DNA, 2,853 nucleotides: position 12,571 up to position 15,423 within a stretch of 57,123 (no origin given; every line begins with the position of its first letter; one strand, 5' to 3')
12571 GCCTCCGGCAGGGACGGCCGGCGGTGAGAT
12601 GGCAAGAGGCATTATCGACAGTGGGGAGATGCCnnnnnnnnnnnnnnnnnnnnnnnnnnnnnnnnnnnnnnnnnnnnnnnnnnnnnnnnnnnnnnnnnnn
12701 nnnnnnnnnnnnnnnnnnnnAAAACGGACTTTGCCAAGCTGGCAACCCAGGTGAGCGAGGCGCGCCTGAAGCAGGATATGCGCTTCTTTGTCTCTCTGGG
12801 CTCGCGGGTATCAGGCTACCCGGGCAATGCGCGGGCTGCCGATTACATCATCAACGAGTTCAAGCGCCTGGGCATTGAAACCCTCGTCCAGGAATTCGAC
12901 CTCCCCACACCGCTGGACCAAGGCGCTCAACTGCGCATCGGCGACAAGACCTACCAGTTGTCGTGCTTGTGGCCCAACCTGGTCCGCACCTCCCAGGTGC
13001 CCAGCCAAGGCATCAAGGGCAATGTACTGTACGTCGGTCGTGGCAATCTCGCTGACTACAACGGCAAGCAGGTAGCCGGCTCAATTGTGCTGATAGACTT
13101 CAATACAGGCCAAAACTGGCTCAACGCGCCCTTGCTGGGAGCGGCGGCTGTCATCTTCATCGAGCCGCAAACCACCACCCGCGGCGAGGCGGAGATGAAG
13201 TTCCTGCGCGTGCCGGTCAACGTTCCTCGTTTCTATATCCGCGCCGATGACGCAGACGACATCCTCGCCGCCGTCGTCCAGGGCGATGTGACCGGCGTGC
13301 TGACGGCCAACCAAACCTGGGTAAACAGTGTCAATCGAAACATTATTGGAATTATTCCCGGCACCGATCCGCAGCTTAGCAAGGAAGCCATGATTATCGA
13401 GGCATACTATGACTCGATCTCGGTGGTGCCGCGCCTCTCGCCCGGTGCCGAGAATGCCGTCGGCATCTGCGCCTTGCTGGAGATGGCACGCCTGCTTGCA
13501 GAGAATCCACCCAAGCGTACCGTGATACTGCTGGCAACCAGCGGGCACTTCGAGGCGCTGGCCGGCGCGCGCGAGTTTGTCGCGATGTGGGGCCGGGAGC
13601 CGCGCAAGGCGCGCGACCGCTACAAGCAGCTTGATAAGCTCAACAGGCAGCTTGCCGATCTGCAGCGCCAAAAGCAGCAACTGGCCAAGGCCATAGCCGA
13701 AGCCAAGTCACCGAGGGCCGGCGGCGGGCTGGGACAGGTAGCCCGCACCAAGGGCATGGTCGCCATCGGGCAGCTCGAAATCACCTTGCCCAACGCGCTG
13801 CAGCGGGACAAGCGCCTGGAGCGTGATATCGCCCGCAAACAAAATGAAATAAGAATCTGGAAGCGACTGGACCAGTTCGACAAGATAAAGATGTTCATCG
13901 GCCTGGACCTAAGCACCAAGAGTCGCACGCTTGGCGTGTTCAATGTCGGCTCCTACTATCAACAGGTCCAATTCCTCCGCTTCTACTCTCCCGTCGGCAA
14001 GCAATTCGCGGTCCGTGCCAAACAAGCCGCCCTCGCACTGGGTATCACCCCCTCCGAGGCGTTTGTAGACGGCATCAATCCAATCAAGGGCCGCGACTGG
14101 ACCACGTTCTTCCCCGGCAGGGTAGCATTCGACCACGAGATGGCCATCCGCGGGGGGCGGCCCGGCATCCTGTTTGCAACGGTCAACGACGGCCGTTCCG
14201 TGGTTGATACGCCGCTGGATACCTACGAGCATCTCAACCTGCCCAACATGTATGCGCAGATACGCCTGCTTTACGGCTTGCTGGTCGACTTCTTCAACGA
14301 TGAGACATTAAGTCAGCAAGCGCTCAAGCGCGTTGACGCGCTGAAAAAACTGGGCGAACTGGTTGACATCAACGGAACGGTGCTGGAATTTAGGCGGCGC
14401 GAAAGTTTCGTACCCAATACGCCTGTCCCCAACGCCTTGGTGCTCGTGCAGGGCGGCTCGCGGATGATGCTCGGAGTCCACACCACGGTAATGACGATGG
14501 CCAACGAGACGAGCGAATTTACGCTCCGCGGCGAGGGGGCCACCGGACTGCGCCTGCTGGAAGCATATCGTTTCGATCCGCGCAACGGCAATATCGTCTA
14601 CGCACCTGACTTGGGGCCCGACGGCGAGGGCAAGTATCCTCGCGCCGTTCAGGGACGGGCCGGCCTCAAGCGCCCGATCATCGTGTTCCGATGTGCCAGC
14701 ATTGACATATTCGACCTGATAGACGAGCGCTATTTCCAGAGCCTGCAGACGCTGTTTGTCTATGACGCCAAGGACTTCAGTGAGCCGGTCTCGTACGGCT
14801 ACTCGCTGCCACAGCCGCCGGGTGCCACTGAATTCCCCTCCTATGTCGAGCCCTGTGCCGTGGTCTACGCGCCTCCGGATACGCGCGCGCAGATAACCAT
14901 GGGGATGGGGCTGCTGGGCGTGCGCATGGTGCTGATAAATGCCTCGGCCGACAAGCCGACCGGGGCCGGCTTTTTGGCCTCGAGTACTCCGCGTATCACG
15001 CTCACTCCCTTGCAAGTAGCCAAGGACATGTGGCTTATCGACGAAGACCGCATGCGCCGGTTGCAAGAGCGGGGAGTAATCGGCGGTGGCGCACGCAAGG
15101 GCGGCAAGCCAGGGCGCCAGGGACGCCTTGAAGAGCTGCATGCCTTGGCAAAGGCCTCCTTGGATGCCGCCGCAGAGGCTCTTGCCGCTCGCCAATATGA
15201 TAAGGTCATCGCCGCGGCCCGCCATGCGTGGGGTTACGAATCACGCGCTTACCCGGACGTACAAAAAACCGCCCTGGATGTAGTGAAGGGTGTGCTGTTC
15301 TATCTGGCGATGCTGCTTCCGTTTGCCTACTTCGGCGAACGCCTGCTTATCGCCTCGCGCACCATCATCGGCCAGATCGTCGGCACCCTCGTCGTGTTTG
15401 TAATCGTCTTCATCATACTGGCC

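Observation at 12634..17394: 1,586-aa covalent fusion of a PA/M28 peptidase-like ectodomain to a complete FtsX/MacB-type permease, with no ABC ATPase nearby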

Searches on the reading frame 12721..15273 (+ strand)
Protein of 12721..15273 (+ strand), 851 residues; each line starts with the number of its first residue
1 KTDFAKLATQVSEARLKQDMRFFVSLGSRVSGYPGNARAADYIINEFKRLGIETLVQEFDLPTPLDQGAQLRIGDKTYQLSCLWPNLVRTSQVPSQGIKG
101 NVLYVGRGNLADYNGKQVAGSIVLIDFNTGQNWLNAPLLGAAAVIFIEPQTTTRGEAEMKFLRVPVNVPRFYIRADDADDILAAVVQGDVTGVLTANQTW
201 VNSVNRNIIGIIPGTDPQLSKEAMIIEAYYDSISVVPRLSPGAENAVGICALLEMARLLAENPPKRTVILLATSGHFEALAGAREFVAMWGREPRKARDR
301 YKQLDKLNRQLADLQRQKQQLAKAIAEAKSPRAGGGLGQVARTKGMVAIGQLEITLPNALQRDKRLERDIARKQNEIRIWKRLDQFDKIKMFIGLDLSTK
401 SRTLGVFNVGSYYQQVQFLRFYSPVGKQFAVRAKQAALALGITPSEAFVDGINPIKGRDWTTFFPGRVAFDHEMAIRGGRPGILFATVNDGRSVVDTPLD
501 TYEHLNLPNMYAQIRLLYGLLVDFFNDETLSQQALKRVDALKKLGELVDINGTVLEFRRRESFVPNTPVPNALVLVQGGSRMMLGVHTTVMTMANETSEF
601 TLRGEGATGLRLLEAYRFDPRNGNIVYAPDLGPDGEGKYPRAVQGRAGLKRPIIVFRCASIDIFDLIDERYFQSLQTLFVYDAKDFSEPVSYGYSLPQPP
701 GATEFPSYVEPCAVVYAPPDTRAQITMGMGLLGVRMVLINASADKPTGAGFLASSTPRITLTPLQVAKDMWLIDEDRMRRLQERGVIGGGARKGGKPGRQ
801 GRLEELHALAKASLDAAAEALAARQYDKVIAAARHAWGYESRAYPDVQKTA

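Call 50: predict_structure(alignment_id=A5)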
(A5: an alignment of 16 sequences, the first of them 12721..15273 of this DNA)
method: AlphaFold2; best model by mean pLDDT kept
length: 851 residues; sequences in the alignment: 16
mean_pLDDT: 81.0   pTM: 0.84
mean pLDDT of the five models: 81.0, 80.8, 79.4, 76.8, 69.8
residues with pLDDT >= 90: 313; 70-90: 354; 50-70: 130; < 50: 54
segments of 3 or more residues with pLDDT < 50: 333-342, 645-648, 699-712, 731-733, 789-799, 846-851
pLDDT, mean of each block of 10 residues (from residue 1): 89 96 92 91 97 95 89 95 77 89 95 94 93 87 93 77 66 95 91 93 93 95 92 84 91 97 96 73 85 77 90 94 85 48 63 81 92 94 89 91 84 52 83 90 84 68 68 80 86 80 92 94 91 73 67 86 85 76 63 89 71 84 84 67 52 84 57 64 75 57 41 69 72 60 83 76 84 87 67 45 85 96 95 86 53 37
secondary structure, 60 per line:
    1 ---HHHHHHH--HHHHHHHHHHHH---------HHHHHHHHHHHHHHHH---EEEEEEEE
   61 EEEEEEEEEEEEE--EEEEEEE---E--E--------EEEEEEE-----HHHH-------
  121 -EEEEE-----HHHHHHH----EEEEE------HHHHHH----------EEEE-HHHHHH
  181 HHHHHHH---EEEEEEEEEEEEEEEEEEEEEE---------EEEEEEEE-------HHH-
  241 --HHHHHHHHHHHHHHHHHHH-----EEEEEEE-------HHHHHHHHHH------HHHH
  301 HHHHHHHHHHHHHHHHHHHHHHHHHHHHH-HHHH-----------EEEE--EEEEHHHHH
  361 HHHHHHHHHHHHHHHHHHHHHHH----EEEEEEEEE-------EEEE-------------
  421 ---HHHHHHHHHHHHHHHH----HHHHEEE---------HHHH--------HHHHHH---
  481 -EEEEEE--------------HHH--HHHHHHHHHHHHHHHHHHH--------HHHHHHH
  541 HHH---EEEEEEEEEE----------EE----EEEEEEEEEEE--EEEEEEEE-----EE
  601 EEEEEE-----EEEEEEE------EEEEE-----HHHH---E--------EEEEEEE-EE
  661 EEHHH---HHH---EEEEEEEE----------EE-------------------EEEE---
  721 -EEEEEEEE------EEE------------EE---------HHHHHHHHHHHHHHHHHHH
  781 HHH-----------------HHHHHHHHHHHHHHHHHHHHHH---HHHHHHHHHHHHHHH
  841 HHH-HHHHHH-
elements in order (helices of 4 or more, strands of 3 or more residues): H4-10 H13-24 H34-49 E53-73 E76-82 E98-104 H110-113 E122-126 H132-138 E143-147 H154-159 E170-173 H175-187 E191-212 E222-229 H243-261 E267-273 H281-290 H297-329 H331-334 E346-349 E352-355 H356-383 E388-396 E404-407 H424-439 H444-447 E448-450 H460-463 H472-477 E482-487 H507-525 H534-543 E547-556 E573-583 E586-593 E599-606 E612-618 E625-629 H635-638 E651-657 E659-662 E675-682 E714-717 E722-729 E736-738 H762-783 H801-822 H826-843 H845-850
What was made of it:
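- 13609..13869 (+): Residues 326-412: long helical hairpin inserted in the M28 domain, variable in length across the family. AF2 helices 297-329 and 356-383 in model numbering, offset +29 (call 50).
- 14254..15270 (+): Residues 541-879: beta-rich region followed by a helical bundle (stalk) leading into the membrane. AF2 strands at model positions 547-738 and helices at 762-850 (call 50).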

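Call 53: fold_search(model_id=the predicted structure, library=pdb)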
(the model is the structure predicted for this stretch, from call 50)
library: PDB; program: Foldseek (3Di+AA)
matches with E <= 10: 663; with E <= 0.001: 182
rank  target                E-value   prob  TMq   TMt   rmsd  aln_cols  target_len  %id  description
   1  2ek8                  4.9e-23  1.00  0.29  0.56   9.6       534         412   16  Aminopeptidase from Aneurinibacillus sp. strain AM-1 (released 2008-03-25)
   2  6hc6_C                1.6e-20  1.00  0.32  0.58   7.1       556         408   16  The structure of BSAP, a zinc aminopeptidase from Bacillus subtilis (released 2019-08-28)
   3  6hc6_A                2.6e-20  1.00  0.32  0.59   6.7       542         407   16  The structure of BSAP, a zinc aminopeptidase from Bacillus subtilis (released 2019-08-28)
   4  6hc7_A                3.7e-20  1.00  0.32  0.59   6.7       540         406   16  The crystal structure of BSAP, a zinc aminopeptidase from Bacillus subtilis (medium resolution) (released 2019-08-28)
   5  8acg_C                1.2e-19  1.00  0.31  0.52  11.8       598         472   14  Structure of Pseudomonas aeruginosa aminopeptidase, PaAP_T E340A mutant (released 2023-07-12)
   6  8acg_A                1.9e-19  1.00  0.31  0.53  11.2       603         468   14  Structure of Pseudomonas aeruginosa aminopeptidase, PaAP_T E340A mutant (released 2023-07-12)
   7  8acg_D                2.9e-19  1.00  0.29  0.49  12.2       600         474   14  Structure of Pseudomonas aeruginosa aminopeptidase, PaAP_T E340A mutant (released 2023-07-12)
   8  8acg_B                3.6e-19  1.00  0.29  0.50  11.2       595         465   15  Structure of Pseudomonas aeruginosa aminopeptidase, PaAP_T E340A mutant (released 2023-07-12)
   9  8ac9_A                1.1e-18  1.00  0.27  0.46  12.6       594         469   15  Structure of Pseudomonas aeruginosa aminopeptidase, PaAP_T (released 2023-07-12)
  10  8ack_A                1.3e-18  1.00  0.29  0.49  12.0       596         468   14  Structure of Pseudomonas aeruginosa aminopeptidase, PaAP (released 2023-07-12)
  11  8acg_E                1.4e-18  1.00  0.30  0.51  11.8       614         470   14  Structure of Pseudomonas aeruginosa aminopeptidase, PaAP_T E340A mutant (released 2023-07-12)
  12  8acg_F                1.5e-18  1.00  0.30  0.51  12.2       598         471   14  Structure of Pseudomonas aeruginosa aminopeptidase, PaAP_T E340A mutant (released 2023-07-12)
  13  8ac7_A                1.8e-18  1.00  0.28  0.46  12.2       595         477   15  Structure of Pseudomonas aeruginosa aminopeptidase, PaAP (released 2023-07-12)
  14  8acr                  1.8e-18  1.00  0.26  0.44  12.7       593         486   15  Structure of Pseudomonas aeruginosa aminopeptidase, PaAP (released 2023-07-12)
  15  8ac9_B                2.9e-18  1.00  0.28  0.48  12.4       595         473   14  Structure of Pseudomonas aeruginosa aminopeptidase, PaAP_T (released 2023-07-12)
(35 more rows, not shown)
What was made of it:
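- On Active M28 metallopeptidase: Foldseek gives E 5e-23 to 2ek8 (call 53).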

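Call 63: search_protein_representatives(protein=window:12721-15273:+)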
Query: 851 residues. Proteins with E-value up to 0.001 (for the whole library): 4107; up to 1e-10: 1495; up to 1e-30: 799. The best 150 are listed.
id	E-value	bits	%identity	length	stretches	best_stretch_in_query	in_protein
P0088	6.7e-219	745.7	48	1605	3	194-724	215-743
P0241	7.4e-180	616.6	41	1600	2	14-549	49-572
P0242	5.5e-178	610.4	41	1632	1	14-851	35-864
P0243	3.8e-173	594.4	46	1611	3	445-851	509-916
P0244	6.5e-169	580.4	42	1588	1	8-848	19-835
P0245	2.8e-166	571.7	58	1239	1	348-850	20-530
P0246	1.3e-164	566.2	42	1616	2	385-850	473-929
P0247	2.2e-164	565.4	41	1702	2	380-850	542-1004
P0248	9.5e-164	563.3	42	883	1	34-850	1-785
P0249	2.3e-161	555.4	53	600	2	72-560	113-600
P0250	4.4e-156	537.9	43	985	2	391-851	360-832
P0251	2.8e-153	528.7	40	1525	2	388-851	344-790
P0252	2.2e-152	525.7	41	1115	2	11-292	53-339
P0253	2.0e-150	519.2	41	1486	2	10-287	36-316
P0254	1.3e-149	516.5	41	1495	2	389-851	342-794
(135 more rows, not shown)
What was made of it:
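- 799 clusters at 50% identity with E<1e-30 to the ectodomain alone, almost all 1,450-1,800 aa (call 63).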
